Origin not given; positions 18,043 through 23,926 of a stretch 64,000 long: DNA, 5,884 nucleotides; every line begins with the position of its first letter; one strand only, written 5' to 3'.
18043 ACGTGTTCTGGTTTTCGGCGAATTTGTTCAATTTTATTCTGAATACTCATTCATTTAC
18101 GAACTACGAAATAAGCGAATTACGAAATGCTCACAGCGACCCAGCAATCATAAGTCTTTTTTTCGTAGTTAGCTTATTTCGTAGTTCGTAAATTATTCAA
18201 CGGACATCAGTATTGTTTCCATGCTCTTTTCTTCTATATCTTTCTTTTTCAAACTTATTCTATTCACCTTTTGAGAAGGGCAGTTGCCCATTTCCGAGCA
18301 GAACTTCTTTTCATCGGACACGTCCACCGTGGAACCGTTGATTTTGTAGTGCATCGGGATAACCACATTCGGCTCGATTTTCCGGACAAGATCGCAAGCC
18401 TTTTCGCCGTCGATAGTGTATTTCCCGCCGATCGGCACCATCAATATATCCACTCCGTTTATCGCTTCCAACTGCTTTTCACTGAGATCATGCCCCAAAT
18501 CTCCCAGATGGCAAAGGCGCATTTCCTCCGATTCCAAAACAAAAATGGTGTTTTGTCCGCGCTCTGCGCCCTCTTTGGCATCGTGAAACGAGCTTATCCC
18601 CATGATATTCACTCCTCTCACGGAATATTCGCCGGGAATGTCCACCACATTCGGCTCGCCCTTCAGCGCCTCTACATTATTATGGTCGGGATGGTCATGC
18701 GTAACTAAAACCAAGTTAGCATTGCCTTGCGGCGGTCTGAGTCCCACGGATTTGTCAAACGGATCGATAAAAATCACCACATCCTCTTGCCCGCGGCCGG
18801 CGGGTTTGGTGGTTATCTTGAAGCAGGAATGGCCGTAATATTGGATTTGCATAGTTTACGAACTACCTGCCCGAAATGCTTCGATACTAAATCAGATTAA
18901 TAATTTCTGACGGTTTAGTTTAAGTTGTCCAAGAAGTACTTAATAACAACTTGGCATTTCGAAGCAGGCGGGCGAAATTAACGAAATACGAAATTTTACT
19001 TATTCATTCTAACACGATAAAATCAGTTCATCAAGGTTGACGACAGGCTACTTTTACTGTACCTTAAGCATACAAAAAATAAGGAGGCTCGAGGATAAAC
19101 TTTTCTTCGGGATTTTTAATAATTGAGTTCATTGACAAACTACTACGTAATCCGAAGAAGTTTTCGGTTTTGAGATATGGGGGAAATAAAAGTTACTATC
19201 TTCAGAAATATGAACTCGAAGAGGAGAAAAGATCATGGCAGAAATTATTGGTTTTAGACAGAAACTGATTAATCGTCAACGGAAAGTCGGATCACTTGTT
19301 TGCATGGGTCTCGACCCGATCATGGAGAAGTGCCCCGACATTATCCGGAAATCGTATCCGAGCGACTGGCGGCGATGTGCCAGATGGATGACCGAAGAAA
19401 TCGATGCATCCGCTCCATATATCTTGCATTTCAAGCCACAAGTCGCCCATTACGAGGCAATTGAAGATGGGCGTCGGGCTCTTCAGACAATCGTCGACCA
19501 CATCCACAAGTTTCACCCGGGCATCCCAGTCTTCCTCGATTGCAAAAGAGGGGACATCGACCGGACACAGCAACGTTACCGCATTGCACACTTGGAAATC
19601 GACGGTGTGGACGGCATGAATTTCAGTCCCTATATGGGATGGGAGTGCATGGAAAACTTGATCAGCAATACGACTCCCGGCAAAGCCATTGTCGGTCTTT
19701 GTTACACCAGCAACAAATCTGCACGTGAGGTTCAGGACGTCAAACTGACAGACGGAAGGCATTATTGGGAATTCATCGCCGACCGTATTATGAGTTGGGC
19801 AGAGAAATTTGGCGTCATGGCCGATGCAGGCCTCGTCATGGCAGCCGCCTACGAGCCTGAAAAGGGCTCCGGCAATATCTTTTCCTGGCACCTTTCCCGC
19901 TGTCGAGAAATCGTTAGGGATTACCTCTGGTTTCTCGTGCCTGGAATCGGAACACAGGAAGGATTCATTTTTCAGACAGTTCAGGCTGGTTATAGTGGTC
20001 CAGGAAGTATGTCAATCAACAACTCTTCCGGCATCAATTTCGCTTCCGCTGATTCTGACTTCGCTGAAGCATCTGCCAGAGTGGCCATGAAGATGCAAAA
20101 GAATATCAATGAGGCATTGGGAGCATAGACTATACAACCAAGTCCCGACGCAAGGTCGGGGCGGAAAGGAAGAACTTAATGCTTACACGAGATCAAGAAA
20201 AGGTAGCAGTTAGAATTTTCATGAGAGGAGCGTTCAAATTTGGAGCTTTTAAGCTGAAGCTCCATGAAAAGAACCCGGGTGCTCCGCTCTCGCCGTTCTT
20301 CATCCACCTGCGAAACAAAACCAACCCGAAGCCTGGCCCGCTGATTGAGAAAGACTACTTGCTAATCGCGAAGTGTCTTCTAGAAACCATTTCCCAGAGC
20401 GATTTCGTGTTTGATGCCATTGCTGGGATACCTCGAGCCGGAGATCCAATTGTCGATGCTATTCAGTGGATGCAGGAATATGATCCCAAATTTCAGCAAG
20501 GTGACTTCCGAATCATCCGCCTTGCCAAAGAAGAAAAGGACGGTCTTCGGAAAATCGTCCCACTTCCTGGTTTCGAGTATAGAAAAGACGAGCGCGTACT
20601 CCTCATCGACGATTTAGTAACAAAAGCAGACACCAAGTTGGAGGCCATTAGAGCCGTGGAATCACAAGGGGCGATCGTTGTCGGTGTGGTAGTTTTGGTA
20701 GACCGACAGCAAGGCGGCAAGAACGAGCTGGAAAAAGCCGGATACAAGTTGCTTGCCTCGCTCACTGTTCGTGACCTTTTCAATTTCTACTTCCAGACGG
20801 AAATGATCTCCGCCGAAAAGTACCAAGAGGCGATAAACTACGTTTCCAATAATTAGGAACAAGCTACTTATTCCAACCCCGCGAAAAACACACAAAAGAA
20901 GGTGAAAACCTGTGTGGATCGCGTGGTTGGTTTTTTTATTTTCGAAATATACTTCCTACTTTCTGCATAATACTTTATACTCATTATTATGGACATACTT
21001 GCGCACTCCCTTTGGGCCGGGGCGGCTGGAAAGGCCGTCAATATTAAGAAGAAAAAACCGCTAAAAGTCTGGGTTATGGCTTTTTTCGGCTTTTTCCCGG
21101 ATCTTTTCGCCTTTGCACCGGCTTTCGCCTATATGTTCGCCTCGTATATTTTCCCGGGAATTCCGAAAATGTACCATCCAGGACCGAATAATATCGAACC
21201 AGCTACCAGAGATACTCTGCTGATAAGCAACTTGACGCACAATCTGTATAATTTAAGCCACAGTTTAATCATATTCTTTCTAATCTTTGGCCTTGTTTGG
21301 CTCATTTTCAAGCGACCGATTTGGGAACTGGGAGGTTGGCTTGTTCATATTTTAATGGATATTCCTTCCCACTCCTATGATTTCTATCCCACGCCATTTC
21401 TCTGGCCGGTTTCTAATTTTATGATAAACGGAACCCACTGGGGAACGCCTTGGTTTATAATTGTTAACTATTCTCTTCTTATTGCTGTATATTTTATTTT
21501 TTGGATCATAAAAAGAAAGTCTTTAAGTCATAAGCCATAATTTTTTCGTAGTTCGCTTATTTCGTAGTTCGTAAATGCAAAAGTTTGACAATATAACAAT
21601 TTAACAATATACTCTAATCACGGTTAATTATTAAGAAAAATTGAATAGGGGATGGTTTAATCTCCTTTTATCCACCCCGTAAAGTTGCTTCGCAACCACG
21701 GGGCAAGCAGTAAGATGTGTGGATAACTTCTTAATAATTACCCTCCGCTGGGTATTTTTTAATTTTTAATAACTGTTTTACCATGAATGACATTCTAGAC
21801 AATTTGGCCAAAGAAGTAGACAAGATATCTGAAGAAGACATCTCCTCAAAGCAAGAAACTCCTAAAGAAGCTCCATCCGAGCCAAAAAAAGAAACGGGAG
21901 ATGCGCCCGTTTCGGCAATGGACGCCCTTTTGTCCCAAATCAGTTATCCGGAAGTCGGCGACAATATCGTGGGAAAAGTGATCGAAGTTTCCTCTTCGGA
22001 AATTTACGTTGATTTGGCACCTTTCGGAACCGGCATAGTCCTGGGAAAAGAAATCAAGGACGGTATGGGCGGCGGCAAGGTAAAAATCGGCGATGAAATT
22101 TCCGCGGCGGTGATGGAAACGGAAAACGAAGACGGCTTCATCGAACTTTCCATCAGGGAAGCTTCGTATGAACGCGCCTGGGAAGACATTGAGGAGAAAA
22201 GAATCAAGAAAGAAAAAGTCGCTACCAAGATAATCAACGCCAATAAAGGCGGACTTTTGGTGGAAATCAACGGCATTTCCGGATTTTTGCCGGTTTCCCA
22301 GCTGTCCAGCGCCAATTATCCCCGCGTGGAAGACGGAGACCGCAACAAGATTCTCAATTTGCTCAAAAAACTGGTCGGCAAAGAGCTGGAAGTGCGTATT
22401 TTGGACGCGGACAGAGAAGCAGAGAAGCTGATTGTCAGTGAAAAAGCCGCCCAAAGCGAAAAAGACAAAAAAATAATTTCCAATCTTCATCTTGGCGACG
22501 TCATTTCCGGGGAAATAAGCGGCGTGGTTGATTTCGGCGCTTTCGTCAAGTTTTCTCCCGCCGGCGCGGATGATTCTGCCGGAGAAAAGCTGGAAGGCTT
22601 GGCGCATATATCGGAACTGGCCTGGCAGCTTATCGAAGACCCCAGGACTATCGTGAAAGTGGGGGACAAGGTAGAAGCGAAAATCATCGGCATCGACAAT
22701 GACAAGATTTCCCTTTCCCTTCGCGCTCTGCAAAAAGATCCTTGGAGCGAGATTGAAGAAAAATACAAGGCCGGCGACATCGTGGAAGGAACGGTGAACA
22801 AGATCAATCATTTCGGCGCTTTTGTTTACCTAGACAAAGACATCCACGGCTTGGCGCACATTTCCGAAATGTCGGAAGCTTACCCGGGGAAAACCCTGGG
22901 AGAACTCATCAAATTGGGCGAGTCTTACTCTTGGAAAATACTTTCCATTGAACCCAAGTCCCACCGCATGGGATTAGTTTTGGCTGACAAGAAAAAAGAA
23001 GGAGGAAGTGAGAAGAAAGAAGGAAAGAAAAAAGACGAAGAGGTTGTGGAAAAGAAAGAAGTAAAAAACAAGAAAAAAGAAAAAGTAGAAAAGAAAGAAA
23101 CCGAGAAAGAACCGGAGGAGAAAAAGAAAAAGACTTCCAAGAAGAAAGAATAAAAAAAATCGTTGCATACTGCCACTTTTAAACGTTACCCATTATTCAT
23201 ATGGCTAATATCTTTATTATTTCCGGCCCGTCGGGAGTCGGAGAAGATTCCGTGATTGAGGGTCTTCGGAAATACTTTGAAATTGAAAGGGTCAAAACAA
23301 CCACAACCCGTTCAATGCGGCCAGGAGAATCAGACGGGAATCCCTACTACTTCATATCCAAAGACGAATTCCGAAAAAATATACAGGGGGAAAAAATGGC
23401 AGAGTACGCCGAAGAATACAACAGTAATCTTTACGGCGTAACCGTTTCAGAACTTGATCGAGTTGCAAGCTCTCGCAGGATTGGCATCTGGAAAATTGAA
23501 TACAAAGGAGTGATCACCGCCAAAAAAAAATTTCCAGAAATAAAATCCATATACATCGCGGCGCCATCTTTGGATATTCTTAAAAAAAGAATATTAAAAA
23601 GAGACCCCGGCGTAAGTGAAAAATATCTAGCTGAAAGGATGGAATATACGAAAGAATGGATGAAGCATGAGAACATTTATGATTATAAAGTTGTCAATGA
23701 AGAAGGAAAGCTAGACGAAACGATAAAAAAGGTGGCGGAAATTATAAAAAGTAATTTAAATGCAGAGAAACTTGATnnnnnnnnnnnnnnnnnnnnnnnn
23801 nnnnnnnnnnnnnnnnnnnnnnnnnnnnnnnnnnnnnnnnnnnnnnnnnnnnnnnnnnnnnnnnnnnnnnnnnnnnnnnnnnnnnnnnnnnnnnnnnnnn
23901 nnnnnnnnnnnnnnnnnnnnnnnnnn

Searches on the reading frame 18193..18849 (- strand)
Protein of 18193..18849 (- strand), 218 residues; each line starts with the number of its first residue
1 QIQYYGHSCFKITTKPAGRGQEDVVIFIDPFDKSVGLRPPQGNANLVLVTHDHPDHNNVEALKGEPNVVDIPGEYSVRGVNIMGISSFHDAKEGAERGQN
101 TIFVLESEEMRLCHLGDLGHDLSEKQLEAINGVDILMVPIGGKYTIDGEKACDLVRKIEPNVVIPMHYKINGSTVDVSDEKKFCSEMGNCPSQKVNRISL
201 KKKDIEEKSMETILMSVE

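Call 60: search_protein_families(library=pfam, proteins=[window:18193-18849:-], max_evalue=0.001)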
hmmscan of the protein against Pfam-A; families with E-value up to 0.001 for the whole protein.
window:18193-18849:- (218 aa): 2 families
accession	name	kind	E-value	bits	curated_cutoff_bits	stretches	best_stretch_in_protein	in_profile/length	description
PF13483.12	Lactamase_B_3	-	1.2e-53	181.8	24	1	1-167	1-160/160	Beta-lactamase superfamily domain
PF12706.13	Lactamase_B_2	-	1.2e-11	45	27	1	70-168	91-200/200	Beta-lactamase superfamily domain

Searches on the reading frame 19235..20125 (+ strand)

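Call 60: search_protein_families(library=pfam, proteins=[window:19235-20125:+], max_evalue=0.001)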
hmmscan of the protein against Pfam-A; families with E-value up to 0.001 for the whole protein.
window:19235-20125:+ (297 aa): 1 family
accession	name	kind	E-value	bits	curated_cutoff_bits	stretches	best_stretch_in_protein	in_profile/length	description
PF00215.30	OMPdecase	-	1.1e-12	48.8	27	1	23-194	4-150/221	Orotidine 5'-phosphate decarboxylase / HUMPS family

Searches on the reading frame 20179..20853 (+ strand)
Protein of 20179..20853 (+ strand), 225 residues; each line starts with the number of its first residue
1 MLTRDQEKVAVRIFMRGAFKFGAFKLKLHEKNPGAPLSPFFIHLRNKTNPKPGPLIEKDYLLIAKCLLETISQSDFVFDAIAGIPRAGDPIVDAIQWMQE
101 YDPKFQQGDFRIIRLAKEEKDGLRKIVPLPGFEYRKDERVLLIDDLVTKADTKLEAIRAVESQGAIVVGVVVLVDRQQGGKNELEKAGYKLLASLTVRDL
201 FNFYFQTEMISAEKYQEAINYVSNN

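Call 73: search_protein_families(library=pfam, proteins=[window:20179-20853:+], max_evalue=0.001)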
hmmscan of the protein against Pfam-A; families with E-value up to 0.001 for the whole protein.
window:20179-20853:+ (225 aa): 1 family
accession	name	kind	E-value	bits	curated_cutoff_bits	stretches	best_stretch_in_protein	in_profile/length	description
PF00156.33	Pribosyltran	-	3.2e-09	36.7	26.3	1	67-184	18-134/158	Phosphoribosyl transferase domain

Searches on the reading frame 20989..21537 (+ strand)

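Call 73: search_protein_families(library=pfam, proteins=[window:20989-21537:+], max_evalue=0.001)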
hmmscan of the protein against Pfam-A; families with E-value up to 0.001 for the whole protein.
window:20989-21537:+ (183 aa): 1 family
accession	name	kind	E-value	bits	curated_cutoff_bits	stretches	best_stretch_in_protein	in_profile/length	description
PF04307.19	YdjM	-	8.6e-05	22.5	29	1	1-164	1-145/176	YdjM inner membrane protein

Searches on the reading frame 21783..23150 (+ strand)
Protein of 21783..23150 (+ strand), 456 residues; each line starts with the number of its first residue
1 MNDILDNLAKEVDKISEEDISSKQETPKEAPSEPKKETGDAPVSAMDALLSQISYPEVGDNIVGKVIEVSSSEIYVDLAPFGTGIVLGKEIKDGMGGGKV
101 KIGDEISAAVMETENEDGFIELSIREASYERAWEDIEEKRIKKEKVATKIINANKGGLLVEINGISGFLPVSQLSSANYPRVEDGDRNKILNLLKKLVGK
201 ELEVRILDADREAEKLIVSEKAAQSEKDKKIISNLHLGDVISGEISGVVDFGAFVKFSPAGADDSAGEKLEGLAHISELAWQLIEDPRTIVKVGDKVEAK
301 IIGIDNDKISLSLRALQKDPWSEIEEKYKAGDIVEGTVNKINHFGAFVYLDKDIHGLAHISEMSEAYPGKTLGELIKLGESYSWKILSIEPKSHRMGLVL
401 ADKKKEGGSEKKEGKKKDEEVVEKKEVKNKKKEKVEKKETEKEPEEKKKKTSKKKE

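Call 73: search_protein_families(library=pfam, proteins=[window:21783-23150:+], max_evalue=0.001)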
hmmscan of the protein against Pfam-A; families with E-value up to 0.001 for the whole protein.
window:21783-23150:+ (456 aa): 4 families
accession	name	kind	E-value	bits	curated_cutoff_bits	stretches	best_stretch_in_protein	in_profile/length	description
PF00575.29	S1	-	8.7e-40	135.4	22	4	238-313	5-73/74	S1 RNA binding domain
PF23459.1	S1_RRP5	-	2.9e-08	34.6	27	0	328-375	1-47/72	RRP5 S1 domain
PF21710.3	Spt6_S1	-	9.9e-07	29.4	27.5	0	323-396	9-82/91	Spt6, S1/OB domain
PF21543.3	CvfB_2nd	-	7.8e-05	23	27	0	292-314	52-75/76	Virulence regulatory factor CvfB, second domain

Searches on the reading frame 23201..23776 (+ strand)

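Call 74: search_protein_families(library=pfam, proteins=[window:23201-23776:+], max_evalue=0.001)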
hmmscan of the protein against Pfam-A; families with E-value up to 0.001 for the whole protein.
window:23201-23776:+ (192 aa): 1 family
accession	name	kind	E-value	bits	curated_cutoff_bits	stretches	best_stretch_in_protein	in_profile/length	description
PF00625.27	Guanylate_kin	-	2.1e-33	116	25.2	1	3-184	3-181/182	Guanylate kinase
